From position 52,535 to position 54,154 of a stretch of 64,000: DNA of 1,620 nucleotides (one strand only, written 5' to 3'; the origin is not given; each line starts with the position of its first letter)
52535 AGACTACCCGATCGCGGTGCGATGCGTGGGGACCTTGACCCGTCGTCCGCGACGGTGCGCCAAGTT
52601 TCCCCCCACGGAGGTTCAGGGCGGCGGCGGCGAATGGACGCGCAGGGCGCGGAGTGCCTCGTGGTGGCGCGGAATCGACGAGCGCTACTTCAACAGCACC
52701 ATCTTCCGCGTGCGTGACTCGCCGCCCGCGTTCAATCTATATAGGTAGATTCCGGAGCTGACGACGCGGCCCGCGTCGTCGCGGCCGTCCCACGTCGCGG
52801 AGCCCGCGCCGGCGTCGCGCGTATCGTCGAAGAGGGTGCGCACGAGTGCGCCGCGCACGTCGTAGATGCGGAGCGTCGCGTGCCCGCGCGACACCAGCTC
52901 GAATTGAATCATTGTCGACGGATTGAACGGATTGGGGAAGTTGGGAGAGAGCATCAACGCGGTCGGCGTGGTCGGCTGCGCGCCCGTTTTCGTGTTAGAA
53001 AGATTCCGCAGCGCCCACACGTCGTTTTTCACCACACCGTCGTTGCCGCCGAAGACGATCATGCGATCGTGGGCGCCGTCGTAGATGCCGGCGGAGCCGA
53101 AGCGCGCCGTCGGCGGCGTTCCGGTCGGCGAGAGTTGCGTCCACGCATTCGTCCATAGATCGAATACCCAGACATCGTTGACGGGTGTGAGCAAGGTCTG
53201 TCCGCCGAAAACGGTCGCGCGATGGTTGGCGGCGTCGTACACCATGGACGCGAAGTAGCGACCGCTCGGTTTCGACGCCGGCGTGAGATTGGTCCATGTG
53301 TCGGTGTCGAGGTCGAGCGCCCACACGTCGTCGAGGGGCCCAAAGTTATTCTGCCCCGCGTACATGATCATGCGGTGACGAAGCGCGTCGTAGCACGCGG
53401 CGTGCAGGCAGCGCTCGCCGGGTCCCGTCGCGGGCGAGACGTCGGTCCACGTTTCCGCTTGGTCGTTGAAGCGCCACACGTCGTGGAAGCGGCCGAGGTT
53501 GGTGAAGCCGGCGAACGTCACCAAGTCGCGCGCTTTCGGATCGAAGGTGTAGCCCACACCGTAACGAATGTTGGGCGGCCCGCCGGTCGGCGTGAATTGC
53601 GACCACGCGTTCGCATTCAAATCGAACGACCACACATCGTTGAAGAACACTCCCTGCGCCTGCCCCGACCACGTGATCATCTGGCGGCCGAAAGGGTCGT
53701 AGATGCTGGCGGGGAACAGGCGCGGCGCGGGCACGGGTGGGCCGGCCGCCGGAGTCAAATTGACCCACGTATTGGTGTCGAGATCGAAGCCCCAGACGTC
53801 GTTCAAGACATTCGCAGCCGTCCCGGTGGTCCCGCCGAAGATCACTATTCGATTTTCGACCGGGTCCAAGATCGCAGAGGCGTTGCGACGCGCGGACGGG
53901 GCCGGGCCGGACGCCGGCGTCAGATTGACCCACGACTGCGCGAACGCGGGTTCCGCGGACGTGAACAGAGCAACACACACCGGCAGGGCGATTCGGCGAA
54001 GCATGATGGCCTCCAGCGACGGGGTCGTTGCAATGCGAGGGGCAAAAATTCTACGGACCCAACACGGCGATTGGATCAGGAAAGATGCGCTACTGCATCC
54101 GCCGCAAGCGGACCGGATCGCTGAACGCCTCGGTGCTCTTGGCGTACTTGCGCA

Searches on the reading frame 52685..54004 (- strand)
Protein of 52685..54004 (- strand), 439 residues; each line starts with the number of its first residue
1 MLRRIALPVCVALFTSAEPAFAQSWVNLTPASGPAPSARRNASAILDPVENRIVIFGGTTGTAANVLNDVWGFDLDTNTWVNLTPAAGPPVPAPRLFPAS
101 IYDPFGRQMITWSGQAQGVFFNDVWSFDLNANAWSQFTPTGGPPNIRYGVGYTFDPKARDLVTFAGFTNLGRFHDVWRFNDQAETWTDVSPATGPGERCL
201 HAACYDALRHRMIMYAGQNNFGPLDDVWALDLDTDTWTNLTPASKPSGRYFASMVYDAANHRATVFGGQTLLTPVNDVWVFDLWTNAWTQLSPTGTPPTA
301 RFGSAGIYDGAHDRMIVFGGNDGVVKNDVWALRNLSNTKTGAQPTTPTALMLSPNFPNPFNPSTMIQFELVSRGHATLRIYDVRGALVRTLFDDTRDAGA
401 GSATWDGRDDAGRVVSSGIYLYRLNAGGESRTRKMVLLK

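Call 61: search_protein_families(library=pfam, proteins=[window:52685-54004:-], max_evalue=0.0001)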
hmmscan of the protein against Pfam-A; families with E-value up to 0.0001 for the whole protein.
window:52685-54004:- (439 aa): 11 families
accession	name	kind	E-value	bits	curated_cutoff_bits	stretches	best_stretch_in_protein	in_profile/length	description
PF24681.1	Kelch_KLHDC2_KLHL20_DRC7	-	1.5e-60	204.7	50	2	195-337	48-189/221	KLHDC2/KLHL20/DRC7 Kelch-repeats domain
PF24981.1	Beta-prop_ATRN-LZTR1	-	2.1e-41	142.5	50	3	23-219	25-221/289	Attractin/LZTR1 beta-propeller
PF13415.12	Kelch_3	-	5.8e-41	138.3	22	4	51-102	2-47/48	Galactose oxidase, central domain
PF13418.12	Kelch_4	-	6.7e-33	112.8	21.6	3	249-298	2-48/49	Galactose oxidase, central domain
PF01344.31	Kelch_1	-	7e-28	96.2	20.1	2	49-85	10-44/46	Kelch motif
PF13964.12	Kelch_6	-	2.2e-22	78.7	25.3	1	47-87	8-47/50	Kelch motif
PF13854.13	Kelch_HCF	-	1.9e-19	70.5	113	0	257-328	197-265/345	Host cell factor, Kelch-repeats domain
PF07646.21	Kelch_2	-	2.1e-12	46.8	21.3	0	45-84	6-45/48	Kelch motif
PF13860.13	FlgD_ig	-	3e-09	37.1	27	1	375-426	24-75/79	FlgD Ig-like domain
PF24996.1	NANM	-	2.4e-08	33.7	45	0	226-323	30-127/350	N-acetylneuraminate epimerase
PF18962.6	Por_Secre_tail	-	1.6e-05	25.5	27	1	356-436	2-74/75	Secretion system C-terminal sorting domain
